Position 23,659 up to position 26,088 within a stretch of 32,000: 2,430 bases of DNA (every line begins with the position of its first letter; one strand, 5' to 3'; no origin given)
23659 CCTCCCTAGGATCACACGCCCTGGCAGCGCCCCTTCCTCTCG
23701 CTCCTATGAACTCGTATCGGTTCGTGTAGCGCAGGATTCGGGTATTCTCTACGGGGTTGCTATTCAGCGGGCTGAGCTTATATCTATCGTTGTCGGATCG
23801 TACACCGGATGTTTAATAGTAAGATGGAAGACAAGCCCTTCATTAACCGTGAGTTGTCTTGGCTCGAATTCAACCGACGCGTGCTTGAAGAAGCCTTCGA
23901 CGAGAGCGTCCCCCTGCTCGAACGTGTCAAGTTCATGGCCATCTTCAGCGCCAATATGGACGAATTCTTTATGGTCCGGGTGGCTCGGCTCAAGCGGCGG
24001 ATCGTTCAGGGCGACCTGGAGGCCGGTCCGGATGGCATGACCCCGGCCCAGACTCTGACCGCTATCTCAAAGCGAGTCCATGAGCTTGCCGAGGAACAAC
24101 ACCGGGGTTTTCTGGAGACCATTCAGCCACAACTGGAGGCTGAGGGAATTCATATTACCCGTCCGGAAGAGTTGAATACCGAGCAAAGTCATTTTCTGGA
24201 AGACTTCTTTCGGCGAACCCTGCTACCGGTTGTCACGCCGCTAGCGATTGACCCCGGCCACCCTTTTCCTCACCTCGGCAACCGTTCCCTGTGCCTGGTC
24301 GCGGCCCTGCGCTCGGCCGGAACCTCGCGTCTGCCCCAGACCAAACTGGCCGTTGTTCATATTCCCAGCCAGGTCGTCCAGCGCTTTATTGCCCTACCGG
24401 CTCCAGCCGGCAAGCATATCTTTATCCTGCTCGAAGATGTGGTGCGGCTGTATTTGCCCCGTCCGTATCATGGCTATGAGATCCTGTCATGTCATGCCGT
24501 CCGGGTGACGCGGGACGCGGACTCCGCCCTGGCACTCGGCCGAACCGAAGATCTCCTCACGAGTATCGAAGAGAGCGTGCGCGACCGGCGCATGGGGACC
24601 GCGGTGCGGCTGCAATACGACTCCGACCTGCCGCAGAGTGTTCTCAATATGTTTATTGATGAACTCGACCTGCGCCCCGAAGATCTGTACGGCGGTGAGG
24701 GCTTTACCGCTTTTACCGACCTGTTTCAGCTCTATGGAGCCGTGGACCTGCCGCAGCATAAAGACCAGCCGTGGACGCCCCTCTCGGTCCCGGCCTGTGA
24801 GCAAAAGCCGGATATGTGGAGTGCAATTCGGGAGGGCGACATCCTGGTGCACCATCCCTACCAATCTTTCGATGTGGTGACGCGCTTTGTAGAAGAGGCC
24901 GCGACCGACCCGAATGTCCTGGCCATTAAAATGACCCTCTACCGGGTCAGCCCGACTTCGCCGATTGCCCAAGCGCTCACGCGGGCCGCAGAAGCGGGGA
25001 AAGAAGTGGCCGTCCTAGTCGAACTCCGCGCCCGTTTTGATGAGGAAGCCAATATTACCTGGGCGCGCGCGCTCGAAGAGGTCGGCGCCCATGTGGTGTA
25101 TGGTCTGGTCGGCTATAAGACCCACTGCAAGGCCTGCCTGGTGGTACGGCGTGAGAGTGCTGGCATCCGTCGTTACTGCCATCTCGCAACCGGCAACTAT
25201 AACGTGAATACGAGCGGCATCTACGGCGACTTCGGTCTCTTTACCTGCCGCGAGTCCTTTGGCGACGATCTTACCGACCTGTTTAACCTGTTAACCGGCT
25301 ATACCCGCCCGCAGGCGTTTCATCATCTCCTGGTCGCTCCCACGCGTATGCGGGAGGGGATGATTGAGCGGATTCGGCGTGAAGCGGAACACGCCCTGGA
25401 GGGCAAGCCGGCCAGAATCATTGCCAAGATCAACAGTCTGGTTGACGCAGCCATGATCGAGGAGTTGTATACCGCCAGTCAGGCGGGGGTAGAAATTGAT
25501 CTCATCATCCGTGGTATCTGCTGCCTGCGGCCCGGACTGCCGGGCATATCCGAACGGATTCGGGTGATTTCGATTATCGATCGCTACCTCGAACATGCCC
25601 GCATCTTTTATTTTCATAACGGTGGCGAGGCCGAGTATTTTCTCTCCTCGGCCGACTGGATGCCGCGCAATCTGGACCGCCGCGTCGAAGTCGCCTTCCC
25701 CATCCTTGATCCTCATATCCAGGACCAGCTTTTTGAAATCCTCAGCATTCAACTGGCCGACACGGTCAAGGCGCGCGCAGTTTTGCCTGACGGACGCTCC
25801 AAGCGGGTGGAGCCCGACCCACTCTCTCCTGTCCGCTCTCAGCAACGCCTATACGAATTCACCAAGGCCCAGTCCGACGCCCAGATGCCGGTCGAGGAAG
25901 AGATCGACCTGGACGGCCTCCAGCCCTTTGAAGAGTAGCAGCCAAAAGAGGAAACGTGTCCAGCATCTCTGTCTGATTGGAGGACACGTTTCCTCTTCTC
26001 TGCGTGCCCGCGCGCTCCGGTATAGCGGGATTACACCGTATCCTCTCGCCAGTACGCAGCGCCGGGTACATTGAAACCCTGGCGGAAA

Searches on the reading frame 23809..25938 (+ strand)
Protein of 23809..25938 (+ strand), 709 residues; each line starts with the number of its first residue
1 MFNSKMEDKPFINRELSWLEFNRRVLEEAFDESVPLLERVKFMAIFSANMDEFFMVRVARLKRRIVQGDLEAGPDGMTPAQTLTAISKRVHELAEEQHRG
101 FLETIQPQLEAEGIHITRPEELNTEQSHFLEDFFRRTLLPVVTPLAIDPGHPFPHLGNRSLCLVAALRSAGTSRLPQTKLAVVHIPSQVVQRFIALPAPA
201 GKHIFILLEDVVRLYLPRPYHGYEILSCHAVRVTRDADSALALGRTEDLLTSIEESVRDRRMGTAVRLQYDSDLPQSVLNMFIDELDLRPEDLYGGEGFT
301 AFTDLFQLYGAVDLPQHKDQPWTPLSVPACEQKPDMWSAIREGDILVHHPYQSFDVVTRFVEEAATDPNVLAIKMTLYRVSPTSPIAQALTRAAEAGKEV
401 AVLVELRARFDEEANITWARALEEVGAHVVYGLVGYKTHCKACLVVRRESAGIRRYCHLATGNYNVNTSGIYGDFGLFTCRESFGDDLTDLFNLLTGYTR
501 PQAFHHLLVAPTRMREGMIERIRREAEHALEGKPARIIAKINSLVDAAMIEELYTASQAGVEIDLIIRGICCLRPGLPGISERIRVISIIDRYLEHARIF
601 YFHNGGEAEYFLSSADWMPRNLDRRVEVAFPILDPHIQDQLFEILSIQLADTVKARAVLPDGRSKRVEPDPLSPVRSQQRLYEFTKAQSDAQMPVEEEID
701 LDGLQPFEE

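Call 10: search_protein_families(library=pfam, proteins=[window:23809-25938:+])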
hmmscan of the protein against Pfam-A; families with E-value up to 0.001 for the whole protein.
window:23809-25938:+ (709 aa): 5 families
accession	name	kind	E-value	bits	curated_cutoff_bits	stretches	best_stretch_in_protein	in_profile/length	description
PF13090.12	PP_kinase_C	-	1.7e-72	242.9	25.8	1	507-678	1-172/172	Polyphosphate kinase C-terminal domain 2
PF17941.7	PP_kinase_C_1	-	2.2e-72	242.5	25.7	1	336-500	2-166/167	Polyphosphate kinase C-terminal domain 1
PF02503.22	PP_kinase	-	4.9e-51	173.5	31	1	125-308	1-183/183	Polyphosphate kinase middle domain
PF13089.11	PP_kinase_N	-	5.7e-41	139.6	23.8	1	11-116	1-106/107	Polyphosphate kinase N-terminal domain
PF13091.12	PLDc_2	-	1.1e-06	28.9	27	0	373-472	12-106/132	PLD-like domain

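Call 11: find_homologous_proteins(query=window:23809-25938:+, max_evalue=1e-100)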
Query window:23809-25938:+ (709 aa): 7987 proteins with E <= 1e-100 among 8000 candidates; the best 120 are listed.
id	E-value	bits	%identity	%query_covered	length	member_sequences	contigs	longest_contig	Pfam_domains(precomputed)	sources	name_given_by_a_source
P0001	0.0e+0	1554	96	99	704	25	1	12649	PF02503.23,PF13091.13,PF13089.12,PF17941.8,PF13090.13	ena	-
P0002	0.0e+0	1552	97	99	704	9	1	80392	PF02503.23,PF13091.13,PF13089.12,PF17941.8,PF13090.13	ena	-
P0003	0.0e+0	1540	96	99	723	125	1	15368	PF02503.23,PF13091.13,PF13089.12,PF17941.8,PF13090.13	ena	-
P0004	0.0e+0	1452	90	99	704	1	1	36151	PF02503.23,PF13091.13,PF13089.12,PF17941.8,PF13090.13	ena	-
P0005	0.0e+0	1400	87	98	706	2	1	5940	PF02503.23,PF13091.13,PF13089.12,PF17941.8,PF13090.13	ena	-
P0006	0.0e+0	1399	86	98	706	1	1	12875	PF02503.23,PF13091.13,PF13089.12,PF17941.8,PF13090.13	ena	-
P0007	0.0e+0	1399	86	98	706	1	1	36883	PF02503.23,PF13091.13,PF13089.12,PF17941.8,PF13090.13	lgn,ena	-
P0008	0.0e+0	1396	86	98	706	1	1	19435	PF02503.23,PF13091.13,PF13089.12,PF17941.8,PF13090.13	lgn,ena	-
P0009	0.0e+0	1395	86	98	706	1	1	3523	PF02503.23,PF13091.13,PF13089.12,PF17941.8,PF13090.13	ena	-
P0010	0.0e+0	1394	86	98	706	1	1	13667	PF02503.23,PF13091.13,PF13089.12,PF17941.8,PF13090.13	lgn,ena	-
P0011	0.0e+0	1394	86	98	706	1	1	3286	PF02503.23,PF13091.13,PF13089.12,PF17941.8,PF13090.13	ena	-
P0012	0.0e+0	1394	86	98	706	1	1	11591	PF02503.23,PF13089.12,PF17941.8,PF13090.13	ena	-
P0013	0.0e+0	1394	86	98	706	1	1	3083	PF02503.23,PF13091.13,PF13089.12,PF17941.8,PF13090.13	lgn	-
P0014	0.0e+0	1394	86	98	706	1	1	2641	PF02503.23,PF13091.13,PF13089.12,PF17941.8,PF13090.13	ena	-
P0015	0.0e+0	1394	86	98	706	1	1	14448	PF02503.23,PF13091.13,PF13089.12,PF17941.8,PF13090.13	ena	-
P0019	0.0e+0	1393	86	98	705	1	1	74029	PF02503.23,PF13091.13,PF13089.12,PF17941.8,PF13090.13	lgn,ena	-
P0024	0.0e+0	1390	86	98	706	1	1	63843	PF02503.23,PF13091.13,PF13089.12,PF17941.8,PF13090.13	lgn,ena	-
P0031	0.0e+0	1386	86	98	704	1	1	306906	PF02503.23,PF13091.13,PF13089.12,PF17941.8,PF13090.13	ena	-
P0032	0.0e+0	1386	86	98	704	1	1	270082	PF02503.23,PF13091.13,PF13089.12,PF17941.8,PF13090.13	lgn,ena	-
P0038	0.0e+0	1180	76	96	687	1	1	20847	PF02503.23,PF13091.13,PF13089.12,PF17941.8,PF13090.13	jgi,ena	-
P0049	0.0e+0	1149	73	96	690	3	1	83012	PF02503.23,PF13089.12,PF17941.8,PF13090.13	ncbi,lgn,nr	ncbi:MAG: polyphosphate kinase 1 [Deltaproteobacteria bacterium]|nr:polyphosphate kinase 1 [Deltapro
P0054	0.0e+0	1139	72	97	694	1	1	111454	PF02503.23,PF13089.12,PF17941.8,PF13090.13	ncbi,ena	-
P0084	0.0e+0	1122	73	95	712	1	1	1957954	PF02503.23,PF13091.13,PF13089.12,PF17941.8,PF13090.13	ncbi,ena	-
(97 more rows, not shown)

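Call 13: find_encoding_contigs(protein=P0002, flank=10000, max_places=4)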
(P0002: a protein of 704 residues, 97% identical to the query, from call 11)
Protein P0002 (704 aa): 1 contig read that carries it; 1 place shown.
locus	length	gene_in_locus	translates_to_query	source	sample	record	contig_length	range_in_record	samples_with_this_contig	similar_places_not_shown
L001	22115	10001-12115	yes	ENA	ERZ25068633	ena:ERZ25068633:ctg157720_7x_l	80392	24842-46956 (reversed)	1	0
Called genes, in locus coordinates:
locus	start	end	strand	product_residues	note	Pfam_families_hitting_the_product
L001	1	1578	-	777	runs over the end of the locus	PF23381:Beta-prop_IFT122_1st (faint), PF24817:WD40_WDHD1_1st (faint), PF25173:Beta-prop_WDR3_1st (faint), PF24807:WD40_CDC20-Fz, PF00528:BPD_transp_1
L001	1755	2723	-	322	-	PF12849:PBP_like_2, PF13531:SBP_bac_11 (weak)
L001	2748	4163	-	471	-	PF07396:Porin_O_P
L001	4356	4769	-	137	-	PF00072:Response_reg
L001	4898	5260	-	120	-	PF01451:LMWPc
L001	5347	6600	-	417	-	PF13593:SBF_like, PF01758:SBF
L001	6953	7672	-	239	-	PF02798:GST_N, PF13409:GST_N_2, PF13417:GST_N_3, PF22441:CLIC-like_N (weak), PF17172:GST_N_4 (weak), PF00043:GST_C, PF16865:GST_C_5 (weak), PF13410:GST_C_2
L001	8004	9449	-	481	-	PF03448:MgtE_N, PF00571:CBS, PF01769:MgtE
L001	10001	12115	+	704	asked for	PF13089:PP_kinase_N, PF02503:PP_kinase, PF17941:PP_kinase_C_1, PF13091:PLDc_2 (faint), PF13090:PP_kinase_C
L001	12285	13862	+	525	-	PF09976:TPR_21 (faint), PF13174:TPR_6 (faint), PF13512:TPR_18, PF13525:YfiO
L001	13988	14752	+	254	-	PF00899:ThiF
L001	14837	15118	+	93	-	PF02597:ThiS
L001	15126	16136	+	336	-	PF00291:PALP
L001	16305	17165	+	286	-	PF00899:ThiF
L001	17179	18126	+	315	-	PF01507:PAPS_reduct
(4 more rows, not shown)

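Call 14: find_encoding_contigs(protein=P0004, flank=10000, max_places=4)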
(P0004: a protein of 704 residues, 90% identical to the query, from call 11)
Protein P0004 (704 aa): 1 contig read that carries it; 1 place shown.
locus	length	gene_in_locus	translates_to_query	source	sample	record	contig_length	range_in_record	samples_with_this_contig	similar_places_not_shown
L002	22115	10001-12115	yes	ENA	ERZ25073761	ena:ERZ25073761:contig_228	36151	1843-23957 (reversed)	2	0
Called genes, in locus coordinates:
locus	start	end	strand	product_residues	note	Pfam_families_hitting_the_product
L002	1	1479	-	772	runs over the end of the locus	PF00202:Aminotran_3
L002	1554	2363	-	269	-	PF00149:Metallophos, PF12850:Metallophos_2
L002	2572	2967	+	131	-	-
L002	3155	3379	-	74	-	-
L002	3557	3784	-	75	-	-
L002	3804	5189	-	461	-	PF03448:MgtE_N, PF00571:CBS, PF01769:MgtE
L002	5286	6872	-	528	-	PF16655:PhoD_N, PF09423:PhoD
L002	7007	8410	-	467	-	PF22494:choice_anch_I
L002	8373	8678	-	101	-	-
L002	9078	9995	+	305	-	PF02541:Ppx-GppA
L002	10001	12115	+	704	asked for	PF13089:PP_kinase_N, PF02503:PP_kinase, PF17941:PP_kinase_C_1, PF13091:PLDc_2 (faint), PF13090:PP_kinase_C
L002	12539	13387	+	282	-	-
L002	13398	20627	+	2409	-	PF00353:HemolysinCabind, PF25020:TTR_TEN1-4, PF24329:FN-plug_TEN1-4 (weak), PF25021:TEN_NHL (weak), PF01436:NHL (weak), PF25021:TEN_NHL, PF25023:TEN_YD-shell, PF05593:RHS_repeat (weak)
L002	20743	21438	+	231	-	-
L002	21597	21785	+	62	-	-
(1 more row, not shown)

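Call 15: find_encoding_contigs(protein=P0031, flank=10000, max_places=4)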
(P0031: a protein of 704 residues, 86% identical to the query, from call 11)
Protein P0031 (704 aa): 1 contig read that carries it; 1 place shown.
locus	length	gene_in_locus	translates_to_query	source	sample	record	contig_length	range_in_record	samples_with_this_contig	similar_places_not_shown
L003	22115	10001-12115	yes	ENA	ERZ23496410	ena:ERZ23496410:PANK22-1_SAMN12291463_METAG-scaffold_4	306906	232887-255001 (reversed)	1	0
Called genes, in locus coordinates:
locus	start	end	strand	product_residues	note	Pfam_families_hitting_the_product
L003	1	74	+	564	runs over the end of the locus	PF00528:BPD_transp_1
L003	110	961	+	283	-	PF02463:SMC_N (faint), PF00005:ABC_tran, PF13304:AAA_21 (faint)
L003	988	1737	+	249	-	PF01895:PhoU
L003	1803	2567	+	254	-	PF00072:Response_reg, PF00486:Trans_reg_C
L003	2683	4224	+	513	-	PF00989:PAS (weak), PF13188:PAS_8, PF00512:HisKA, PF02518:HATPase_c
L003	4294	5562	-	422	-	PF01743:PolyA_pol, PF12627:PolyA_pol_RNAbd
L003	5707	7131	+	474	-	PF01225:Mur_ligase, PF08245:Mur_ligase_M, PF02875:Mur_ligase_C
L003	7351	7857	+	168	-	PF00731:AIRC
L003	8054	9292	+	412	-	PF03453:MoeA_N, PF00994:MoCF_biosynth, PF03454:MoeA_C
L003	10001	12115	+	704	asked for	PF13089:PP_kinase_N, PF02503:PP_kinase, PF17941:PP_kinase_C_1, PF13091:PLDc_2 (faint), PF13090:PP_kinase_C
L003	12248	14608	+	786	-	-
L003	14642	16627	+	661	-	PF13472:Lipase_GDSL_2 (faint)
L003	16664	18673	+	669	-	-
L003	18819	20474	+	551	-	PF13472:Lipase_GDSL_2 (faint)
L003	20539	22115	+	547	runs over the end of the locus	-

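Call 21: find_encoding_contigs(protein=P0032, flank=10000, max_places=3)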
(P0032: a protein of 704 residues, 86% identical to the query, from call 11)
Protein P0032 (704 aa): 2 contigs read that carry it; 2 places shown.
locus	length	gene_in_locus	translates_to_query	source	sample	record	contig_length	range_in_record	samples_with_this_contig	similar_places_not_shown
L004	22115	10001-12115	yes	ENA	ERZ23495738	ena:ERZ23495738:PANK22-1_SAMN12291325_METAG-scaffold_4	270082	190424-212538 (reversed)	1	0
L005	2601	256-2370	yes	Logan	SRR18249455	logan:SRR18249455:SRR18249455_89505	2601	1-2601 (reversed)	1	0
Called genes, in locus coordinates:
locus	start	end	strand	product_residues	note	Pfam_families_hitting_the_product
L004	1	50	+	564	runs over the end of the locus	PF00528:BPD_transp_1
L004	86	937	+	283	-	PF02463:SMC_N (faint), PF00005:ABC_tran, PF13304:AAA_21 (faint)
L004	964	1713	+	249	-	PF01895:PhoU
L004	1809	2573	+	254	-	PF00072:Response_reg, PF00486:Trans_reg_C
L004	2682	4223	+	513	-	PF00989:PAS (weak), PF13188:PAS_8, PF00512:HisKA, PF02518:HATPase_c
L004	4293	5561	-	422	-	PF01743:PolyA_pol, PF12627:PolyA_pol_RNAbd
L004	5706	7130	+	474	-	PF01225:Mur_ligase, PF08245:Mur_ligase_M, PF02875:Mur_ligase_C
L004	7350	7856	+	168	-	PF00731:AIRC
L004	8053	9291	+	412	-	PF03453:MoeA_N, PF00994:MoCF_biosynth, PF03454:MoeA_C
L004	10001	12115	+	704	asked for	PF13089:PP_kinase_N, PF02503:PP_kinase, PF17941:PP_kinase_C_1, PF13091:PLDc_2 (faint), PF13090:PP_kinase_C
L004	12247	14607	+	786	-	-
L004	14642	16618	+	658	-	-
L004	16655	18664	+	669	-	-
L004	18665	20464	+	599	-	-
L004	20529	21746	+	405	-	-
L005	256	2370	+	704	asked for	PF13089:PP_kinase_N, PF02503:PP_kinase, PF17941:PP_kinase_C_1, PF13091:PLDc_2 (faint), PF13090:PP_kinase_C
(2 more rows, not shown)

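Call 22: find_encoding_contigs(protein=P0019, flank=10000, max_places=3)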
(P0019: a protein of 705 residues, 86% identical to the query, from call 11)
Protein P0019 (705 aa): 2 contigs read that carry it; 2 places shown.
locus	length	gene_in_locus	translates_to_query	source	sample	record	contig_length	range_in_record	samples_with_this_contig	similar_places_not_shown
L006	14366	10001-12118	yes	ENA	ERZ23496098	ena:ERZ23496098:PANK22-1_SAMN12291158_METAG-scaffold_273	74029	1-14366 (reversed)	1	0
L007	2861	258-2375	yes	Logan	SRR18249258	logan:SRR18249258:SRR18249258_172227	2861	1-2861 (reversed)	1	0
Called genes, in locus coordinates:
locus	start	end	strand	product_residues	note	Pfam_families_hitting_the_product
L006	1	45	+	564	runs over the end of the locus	PF00528:BPD_transp_1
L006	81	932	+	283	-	PF02463:SMC_N (faint), PF00005:ABC_tran, PF13304:AAA_21 (faint)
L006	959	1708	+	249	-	PF01895:PhoU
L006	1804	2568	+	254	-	PF00072:Response_reg, PF00486:Trans_reg_C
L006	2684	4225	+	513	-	PF00989:PAS (weak), PF13188:PAS_8, PF00512:HisKA, PF02518:HATPase_c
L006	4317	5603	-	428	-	PF01743:PolyA_pol, PF12627:PolyA_pol_RNAbd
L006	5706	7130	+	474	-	PF01225:Mur_ligase, PF08245:Mur_ligase_M, PF02875:Mur_ligase_C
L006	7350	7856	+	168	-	PF00731:AIRC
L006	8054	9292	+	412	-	PF03453:MoeA_N, PF00994:MoCF_biosynth, PF03454:MoeA_C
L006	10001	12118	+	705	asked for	PF13089:PP_kinase_N, PF02503:PP_kinase, PF17941:PP_kinase_C_1, PF13091:PLDc_2 (faint), PF13090:PP_kinase_C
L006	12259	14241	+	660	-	PF13472:Lipase_GDSL_2 (faint)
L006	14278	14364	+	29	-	?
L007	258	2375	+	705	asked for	PF13089:PP_kinase_N, PF02503:PP_kinase, PF17941:PP_kinase_C_1, PF13091:PLDc_2 (faint), PF13090:PP_kinase_C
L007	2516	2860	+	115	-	?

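Call 23: find_encoding_contigs(protein=P0024, flank=10000, max_places=3)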
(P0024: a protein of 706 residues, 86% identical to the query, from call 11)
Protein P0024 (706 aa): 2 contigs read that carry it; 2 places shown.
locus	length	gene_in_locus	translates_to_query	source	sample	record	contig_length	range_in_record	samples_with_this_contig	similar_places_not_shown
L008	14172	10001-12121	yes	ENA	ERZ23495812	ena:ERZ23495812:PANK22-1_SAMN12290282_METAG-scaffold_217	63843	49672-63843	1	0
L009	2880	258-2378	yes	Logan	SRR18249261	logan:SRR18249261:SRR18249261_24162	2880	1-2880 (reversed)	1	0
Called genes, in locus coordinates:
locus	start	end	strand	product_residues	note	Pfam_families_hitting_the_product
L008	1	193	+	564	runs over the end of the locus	PF00528:BPD_transp_1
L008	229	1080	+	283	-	PF02463:SMC_N (faint), PF00005:ABC_tran, PF13304:AAA_21 (faint)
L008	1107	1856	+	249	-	PF01895:PhoU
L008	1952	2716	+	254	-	PF00072:Response_reg, PF00486:Trans_reg_C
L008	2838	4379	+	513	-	PF00989:PAS (weak), PF13188:PAS_8, PF00512:HisKA, PF02518:HATPase_c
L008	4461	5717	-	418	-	PF01743:PolyA_pol, PF12627:PolyA_pol_RNAbd, PF13735:tRNA_NucTran2_2 (faint)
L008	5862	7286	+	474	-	PF01225:Mur_ligase, PF08245:Mur_ligase_M, PF02875:Mur_ligase_C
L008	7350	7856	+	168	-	PF00731:AIRC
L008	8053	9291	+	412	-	PF03453:MoeA_N, PF00994:MoCF_biosynth, PF03454:MoeA_C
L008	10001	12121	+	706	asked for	PF13089:PP_kinase_N, PF02503:PP_kinase, PF17941:PP_kinase_C_1, PF13091:PLDc_2 (faint), PF13090:PP_kinase_C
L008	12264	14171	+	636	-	?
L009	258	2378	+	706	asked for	PF13089:PP_kinase_N, PF02503:PP_kinase, PF17941:PP_kinase_C_1, PF13091:PLDc_2 (faint), PF13090:PP_kinase_C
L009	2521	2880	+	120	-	?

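Call 38: find_encoding_contigs(protein=P0038, flank=4000, max_places=2)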
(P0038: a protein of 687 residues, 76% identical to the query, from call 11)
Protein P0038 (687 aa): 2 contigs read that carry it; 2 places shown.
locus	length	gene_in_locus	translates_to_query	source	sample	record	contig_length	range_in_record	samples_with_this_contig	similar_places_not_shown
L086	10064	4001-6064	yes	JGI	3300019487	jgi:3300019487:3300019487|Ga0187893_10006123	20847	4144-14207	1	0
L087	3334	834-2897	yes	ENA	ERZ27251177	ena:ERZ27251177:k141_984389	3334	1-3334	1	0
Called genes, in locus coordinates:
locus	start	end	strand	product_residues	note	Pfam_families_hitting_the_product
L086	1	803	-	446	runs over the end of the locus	PF07396:Porin_O_P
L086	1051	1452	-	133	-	PF00072:Response_reg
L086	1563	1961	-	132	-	PF24627:PUMA_CC (faint)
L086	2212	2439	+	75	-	-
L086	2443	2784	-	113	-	PF03551:PadR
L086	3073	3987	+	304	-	PF02541:Ppx-GppA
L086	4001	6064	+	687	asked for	PF13089:PP_kinase_N, PF02503:PP_kinase, PF17941:PP_kinase_C_1, PF13091:PLDc_2 (faint), PF13090:PP_kinase_C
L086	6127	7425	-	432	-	PF04185:Phosphoesterase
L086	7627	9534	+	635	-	PF05787:PhoX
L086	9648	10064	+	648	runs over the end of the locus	PF05787:PhoX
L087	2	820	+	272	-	?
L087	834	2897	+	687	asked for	PF13089:PP_kinase_N, PF02503:PP_kinase, PF17941:PP_kinase_C_1, PF13091:PLDc_2 (faint), PF13090:PP_kinase_C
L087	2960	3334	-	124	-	?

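Call 39: find_encoding_contigs(protein=P0049, flank=4000, max_places=2)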
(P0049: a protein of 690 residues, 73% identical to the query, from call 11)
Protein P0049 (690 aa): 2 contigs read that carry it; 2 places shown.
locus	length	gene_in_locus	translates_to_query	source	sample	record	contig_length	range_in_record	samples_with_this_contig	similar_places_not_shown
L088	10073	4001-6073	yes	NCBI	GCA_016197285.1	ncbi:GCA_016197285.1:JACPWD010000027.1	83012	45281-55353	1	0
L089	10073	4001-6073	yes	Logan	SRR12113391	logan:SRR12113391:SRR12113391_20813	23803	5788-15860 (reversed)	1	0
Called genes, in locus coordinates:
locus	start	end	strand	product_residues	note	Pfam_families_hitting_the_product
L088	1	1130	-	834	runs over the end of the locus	PF13449:Phytase-like, PF03009:GDPD, PF13449:Phytase-like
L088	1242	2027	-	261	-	-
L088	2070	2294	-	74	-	PF06155:GBBH-like_N (weak)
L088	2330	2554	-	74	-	-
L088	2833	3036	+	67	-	-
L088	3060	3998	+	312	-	PF02541:Ppx-GppA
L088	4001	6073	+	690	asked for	PF13089:PP_kinase_N, PF02503:PP_kinase, PF17941:PP_kinase_C_1, PF13090:PP_kinase_C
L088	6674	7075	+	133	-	PF00072:Response_reg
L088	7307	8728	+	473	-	PF16930:Porin_5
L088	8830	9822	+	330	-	PF12849:PBP_like_2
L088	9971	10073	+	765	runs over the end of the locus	PF24807:WD40_CDC20-Fz (faint), PF25171:Beta-prop_WDR36-Utp21_1st (faint), PF23381:Beta-prop_IFT122_1st (faint), PF00528:BPD_transp_1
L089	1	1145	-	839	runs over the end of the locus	PF13449:Phytase-like, PF03009:GDPD, PF13449:Phytase-like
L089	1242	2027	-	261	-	-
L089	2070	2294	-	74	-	PF06155:GBBH-like_N (weak)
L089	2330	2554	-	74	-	-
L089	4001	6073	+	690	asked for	PF13089:PP_kinase_N, PF02503:PP_kinase, PF17941:PP_kinase_C_1, PF13090:PP_kinase_C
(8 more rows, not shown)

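Call 45: find_related_loci(query=P0049, collection=metagenome_contigs, flank=6000)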
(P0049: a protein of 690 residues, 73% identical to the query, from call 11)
Query P0049 (690 aa) in metagenome_contigs; peptide patterns used: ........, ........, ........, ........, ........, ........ (x = any residue, [..] = any of these).
600 stretches matched a pattern (row limit reached: there are more); 580 encode a relative of the query (tblastn E <= 1e-3); the best 80 are kept; 80 distinct loci.
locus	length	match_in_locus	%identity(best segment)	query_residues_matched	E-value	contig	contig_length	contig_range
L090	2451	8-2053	72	1-686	0e+0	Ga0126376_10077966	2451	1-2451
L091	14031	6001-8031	72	6-684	0e+0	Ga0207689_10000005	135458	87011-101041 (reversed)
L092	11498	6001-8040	71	1-683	0e+0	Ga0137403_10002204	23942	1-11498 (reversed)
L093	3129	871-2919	69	1-686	0e+0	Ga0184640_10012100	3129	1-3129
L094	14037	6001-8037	71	3-685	0e+0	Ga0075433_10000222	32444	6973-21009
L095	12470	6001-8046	68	1-686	0e+0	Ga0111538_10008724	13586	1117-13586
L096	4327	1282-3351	67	1-690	0e+0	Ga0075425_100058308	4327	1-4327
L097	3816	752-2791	69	1-684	0e+0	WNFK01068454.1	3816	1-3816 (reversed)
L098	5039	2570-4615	69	1-686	0e+0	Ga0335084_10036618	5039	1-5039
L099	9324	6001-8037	69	1-682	0e+0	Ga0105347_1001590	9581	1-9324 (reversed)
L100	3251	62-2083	68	6-682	0e+0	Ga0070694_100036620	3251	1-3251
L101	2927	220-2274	68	1-688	0e+0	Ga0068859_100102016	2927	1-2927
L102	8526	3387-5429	68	1-684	0e+0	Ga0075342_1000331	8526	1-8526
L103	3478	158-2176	66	6-682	0e+0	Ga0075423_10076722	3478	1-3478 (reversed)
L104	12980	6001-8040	65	6-690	0e+0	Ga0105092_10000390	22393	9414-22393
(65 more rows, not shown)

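Call 66: find_encoding_contigs(protein=P0084, flank=10000, max_places=1)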
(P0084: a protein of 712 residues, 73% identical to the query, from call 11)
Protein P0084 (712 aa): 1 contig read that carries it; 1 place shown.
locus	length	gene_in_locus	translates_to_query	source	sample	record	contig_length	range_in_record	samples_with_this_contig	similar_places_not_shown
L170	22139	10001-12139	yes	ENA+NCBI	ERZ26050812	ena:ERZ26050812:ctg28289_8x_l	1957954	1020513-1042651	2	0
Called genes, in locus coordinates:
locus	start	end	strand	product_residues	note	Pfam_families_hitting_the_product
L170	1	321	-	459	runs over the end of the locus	PF07396:Porin_O_P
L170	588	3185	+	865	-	-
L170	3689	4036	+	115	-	-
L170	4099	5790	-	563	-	PF05787:PhoX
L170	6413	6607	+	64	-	-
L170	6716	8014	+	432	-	PF01663:Phosphodiest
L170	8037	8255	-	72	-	PF01769:MgtE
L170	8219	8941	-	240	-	PF00571:CBS, PF01769:MgtE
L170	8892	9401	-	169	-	PF03448:MgtE_N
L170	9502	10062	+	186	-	PF02541:Ppx-GppA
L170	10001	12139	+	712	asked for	PF13089:PP_kinase_N, PF02503:PP_kinase, PF17941:PP_kinase_C_1, PF13091:PLDc_2 (faint), PF13090:PP_kinase_C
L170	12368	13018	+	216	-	PF02163:Peptidase_M50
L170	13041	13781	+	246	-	PF02616:SMC_ScpA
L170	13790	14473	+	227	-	PF04079:SMC_ScpB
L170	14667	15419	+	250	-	PF01479:S4, PF00849:PseudoU_synth_2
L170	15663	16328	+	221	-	PF13643:DUF4145 (weak)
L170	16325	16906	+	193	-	-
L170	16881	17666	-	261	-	PF01555:N6_N4_Mtase (weak)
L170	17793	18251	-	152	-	PF19315:MC_hydratase, PF01575:MaoC_dehydratas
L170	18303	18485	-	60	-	-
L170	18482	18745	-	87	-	-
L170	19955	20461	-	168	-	-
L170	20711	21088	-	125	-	PF07681:DoxX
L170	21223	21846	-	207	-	PF01206:TusA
